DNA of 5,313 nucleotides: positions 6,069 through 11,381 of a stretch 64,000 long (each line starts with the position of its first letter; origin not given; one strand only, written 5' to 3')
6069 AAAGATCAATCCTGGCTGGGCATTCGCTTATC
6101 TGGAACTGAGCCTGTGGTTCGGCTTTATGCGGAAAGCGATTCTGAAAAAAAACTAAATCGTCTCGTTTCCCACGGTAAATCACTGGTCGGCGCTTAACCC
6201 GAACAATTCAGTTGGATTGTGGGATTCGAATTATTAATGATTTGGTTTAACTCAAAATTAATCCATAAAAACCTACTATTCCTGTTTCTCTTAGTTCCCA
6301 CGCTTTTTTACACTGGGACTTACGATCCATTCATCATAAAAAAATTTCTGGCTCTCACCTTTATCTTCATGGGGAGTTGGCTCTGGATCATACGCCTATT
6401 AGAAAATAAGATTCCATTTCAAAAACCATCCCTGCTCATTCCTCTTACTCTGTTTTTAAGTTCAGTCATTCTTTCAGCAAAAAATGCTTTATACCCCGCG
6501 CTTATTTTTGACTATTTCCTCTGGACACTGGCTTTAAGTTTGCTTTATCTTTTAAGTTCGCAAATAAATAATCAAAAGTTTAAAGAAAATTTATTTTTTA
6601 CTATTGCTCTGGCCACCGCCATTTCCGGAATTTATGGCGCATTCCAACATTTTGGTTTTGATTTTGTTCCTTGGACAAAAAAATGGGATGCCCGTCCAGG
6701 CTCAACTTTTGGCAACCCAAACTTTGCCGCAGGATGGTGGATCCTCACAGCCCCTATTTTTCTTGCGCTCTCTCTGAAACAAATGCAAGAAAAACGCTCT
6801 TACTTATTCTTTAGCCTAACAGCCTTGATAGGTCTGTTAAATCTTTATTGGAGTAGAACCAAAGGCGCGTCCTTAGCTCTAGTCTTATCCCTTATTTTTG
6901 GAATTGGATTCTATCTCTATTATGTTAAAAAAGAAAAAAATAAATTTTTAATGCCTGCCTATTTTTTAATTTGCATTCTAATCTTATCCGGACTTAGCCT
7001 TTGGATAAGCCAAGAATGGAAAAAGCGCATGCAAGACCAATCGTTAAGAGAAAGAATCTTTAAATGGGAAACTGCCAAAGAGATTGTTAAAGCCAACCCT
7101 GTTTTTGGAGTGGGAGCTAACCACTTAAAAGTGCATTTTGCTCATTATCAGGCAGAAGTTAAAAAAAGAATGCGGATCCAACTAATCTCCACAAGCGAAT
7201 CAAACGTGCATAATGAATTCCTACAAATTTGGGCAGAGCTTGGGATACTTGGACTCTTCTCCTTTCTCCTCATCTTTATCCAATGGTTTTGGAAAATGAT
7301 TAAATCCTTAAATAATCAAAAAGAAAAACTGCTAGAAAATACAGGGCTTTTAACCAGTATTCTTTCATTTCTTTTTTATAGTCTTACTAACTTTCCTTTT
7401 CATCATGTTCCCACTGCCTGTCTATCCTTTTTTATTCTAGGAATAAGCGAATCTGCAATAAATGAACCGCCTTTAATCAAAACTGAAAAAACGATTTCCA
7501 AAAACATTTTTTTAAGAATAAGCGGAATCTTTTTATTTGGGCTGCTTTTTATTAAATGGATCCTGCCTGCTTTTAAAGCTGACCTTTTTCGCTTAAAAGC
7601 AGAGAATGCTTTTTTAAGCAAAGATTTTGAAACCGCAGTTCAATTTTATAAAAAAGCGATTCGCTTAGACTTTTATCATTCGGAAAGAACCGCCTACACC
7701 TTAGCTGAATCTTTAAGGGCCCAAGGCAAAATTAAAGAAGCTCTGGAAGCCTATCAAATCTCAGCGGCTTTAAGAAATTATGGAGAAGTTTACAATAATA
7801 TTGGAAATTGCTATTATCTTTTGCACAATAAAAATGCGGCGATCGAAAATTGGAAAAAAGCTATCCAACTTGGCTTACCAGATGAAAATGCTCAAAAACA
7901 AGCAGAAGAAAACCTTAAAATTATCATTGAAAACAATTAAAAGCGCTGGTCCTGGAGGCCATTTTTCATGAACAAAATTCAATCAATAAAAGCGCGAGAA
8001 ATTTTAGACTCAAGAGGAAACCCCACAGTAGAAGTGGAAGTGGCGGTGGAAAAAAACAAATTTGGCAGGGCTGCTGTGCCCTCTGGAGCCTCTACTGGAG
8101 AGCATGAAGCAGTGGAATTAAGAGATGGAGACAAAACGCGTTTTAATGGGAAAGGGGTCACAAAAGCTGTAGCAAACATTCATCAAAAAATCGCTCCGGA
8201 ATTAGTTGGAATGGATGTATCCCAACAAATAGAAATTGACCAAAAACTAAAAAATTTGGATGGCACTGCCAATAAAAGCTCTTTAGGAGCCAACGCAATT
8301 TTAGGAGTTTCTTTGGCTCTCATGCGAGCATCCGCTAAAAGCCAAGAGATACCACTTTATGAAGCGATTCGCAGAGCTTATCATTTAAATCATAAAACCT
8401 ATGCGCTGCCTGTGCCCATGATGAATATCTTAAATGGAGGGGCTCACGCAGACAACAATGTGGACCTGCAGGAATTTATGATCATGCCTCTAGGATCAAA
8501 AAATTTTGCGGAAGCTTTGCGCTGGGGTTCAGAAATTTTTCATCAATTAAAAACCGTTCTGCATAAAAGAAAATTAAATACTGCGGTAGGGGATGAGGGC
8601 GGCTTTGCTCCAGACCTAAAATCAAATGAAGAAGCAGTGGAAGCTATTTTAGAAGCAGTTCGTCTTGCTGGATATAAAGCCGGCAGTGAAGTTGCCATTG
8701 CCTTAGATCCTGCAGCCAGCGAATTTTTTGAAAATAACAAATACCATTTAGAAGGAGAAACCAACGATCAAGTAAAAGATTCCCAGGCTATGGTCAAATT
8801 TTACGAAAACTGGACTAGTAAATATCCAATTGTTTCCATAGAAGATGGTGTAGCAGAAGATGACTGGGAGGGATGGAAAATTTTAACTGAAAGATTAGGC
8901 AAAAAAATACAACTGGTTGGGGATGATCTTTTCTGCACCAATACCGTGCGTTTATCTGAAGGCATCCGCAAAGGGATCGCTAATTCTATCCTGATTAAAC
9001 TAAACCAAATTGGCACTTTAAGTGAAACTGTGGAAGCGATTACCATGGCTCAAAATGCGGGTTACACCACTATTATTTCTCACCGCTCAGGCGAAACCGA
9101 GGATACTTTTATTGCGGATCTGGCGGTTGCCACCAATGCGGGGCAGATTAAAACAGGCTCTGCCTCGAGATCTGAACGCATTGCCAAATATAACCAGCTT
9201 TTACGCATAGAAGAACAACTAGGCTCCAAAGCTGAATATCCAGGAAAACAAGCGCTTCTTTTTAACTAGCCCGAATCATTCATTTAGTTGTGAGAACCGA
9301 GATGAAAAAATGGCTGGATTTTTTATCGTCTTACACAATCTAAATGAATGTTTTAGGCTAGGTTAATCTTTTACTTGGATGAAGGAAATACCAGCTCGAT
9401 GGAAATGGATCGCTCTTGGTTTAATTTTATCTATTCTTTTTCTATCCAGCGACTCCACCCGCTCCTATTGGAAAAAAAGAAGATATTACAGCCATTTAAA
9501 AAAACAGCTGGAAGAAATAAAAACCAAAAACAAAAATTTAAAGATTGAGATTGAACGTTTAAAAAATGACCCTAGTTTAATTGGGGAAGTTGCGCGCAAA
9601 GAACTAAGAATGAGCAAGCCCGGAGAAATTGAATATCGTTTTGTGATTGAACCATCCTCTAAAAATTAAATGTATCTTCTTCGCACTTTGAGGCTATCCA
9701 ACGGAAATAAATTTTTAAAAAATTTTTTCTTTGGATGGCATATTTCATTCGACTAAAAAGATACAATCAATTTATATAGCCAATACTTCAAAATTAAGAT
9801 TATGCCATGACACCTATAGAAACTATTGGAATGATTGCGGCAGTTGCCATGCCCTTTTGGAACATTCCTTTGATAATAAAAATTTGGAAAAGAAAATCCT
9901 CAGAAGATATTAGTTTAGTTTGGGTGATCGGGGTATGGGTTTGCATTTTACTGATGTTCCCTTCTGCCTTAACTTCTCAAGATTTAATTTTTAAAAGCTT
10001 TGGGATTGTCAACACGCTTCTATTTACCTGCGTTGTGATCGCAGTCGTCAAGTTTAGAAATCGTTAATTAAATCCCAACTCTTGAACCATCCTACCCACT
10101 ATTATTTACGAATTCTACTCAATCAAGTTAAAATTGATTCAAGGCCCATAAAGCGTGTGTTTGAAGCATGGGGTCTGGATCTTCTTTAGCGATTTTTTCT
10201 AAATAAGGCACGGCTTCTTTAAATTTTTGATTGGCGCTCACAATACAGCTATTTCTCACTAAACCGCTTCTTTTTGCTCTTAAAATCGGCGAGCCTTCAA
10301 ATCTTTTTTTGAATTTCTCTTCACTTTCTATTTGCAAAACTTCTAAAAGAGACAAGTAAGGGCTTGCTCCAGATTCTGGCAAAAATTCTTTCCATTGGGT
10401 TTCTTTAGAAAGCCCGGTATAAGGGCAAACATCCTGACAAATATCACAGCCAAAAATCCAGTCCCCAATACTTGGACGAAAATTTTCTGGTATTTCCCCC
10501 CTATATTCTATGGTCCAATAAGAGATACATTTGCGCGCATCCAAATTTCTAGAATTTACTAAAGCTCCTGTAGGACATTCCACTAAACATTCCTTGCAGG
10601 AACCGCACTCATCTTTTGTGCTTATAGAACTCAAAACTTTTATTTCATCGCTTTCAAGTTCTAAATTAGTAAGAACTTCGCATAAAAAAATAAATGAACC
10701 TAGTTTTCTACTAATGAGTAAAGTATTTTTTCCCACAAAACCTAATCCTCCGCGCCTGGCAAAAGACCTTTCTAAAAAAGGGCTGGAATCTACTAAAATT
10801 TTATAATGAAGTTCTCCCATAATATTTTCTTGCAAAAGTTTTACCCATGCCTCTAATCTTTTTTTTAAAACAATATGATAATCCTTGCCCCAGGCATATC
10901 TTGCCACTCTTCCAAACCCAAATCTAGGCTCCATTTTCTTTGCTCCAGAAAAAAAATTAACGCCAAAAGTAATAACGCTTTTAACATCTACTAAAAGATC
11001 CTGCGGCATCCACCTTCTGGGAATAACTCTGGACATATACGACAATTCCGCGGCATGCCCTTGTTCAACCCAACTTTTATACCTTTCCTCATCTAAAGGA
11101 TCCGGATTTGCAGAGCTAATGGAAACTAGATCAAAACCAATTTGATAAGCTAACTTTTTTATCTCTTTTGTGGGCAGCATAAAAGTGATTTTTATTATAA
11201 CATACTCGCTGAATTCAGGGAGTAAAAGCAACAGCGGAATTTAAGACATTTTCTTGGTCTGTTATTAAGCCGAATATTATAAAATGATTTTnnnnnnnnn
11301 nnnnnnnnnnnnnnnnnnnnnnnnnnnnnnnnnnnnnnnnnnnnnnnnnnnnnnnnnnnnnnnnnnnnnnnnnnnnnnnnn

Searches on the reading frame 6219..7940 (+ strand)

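Call 62: search_protein_families(library=pfam, proteins=[window:6219-7940:+], max_evalue=0.00001)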
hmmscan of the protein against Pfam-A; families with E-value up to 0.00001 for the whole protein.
window:6219-7940:+ (573 aa): 6 families
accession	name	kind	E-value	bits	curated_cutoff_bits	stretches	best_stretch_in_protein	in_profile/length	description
PF04932.20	Wzy_C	-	2.4e-20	73.3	31.7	1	201-350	2-149/149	O-Antigen ligase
PF00515.34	TPR_1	-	3e-12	46.3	27.8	1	523-551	2-30/34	Tetratricopeptide repeat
PF07719.23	TPR_2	-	4.1e-11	42.5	27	0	523-551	2-30/34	Tetratricopeptide repeat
PF13424.12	TPR_12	-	1.2e-06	29.1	30.1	0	491-550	5-73/77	Tetratricopeptide repeat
PF13181.12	TPR_8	-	5.4e-06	26.6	25.7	0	523-551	2-30/34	Tetratricopeptide repeat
PF13414.12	TPR_11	-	6.6e-06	26.2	26.8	0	498-534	3-40/42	TPR repeat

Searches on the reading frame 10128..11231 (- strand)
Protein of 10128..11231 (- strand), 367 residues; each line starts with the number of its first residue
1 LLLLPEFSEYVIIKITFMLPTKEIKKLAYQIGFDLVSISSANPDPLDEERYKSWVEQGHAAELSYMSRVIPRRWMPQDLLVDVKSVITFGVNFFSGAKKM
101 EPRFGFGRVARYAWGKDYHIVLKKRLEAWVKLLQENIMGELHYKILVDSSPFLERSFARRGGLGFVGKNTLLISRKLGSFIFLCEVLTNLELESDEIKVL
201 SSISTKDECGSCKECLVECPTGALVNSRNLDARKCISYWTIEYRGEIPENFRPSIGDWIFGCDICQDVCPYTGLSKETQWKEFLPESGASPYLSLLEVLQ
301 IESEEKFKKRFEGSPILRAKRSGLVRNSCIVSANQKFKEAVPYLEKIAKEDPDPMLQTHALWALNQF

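Call 62: search_protein_families(library=pfam, proteins=[window:10128-11231:-], max_evalue=0.00001)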
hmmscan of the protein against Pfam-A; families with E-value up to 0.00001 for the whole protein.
window:10128-11231:- (367 aa): 2 families
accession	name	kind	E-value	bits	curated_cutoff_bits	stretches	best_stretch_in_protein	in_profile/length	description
PF13484.11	Fer4_16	-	1.1e-20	74.6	30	1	208-271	1-65/66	4Fe-4S double cluster binding domain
PF08331.15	QueG_DUF1730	-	1.6e-16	60.4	25.1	1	73-149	1-77/77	Epoxyqueuosine reductase QueG, DUF1730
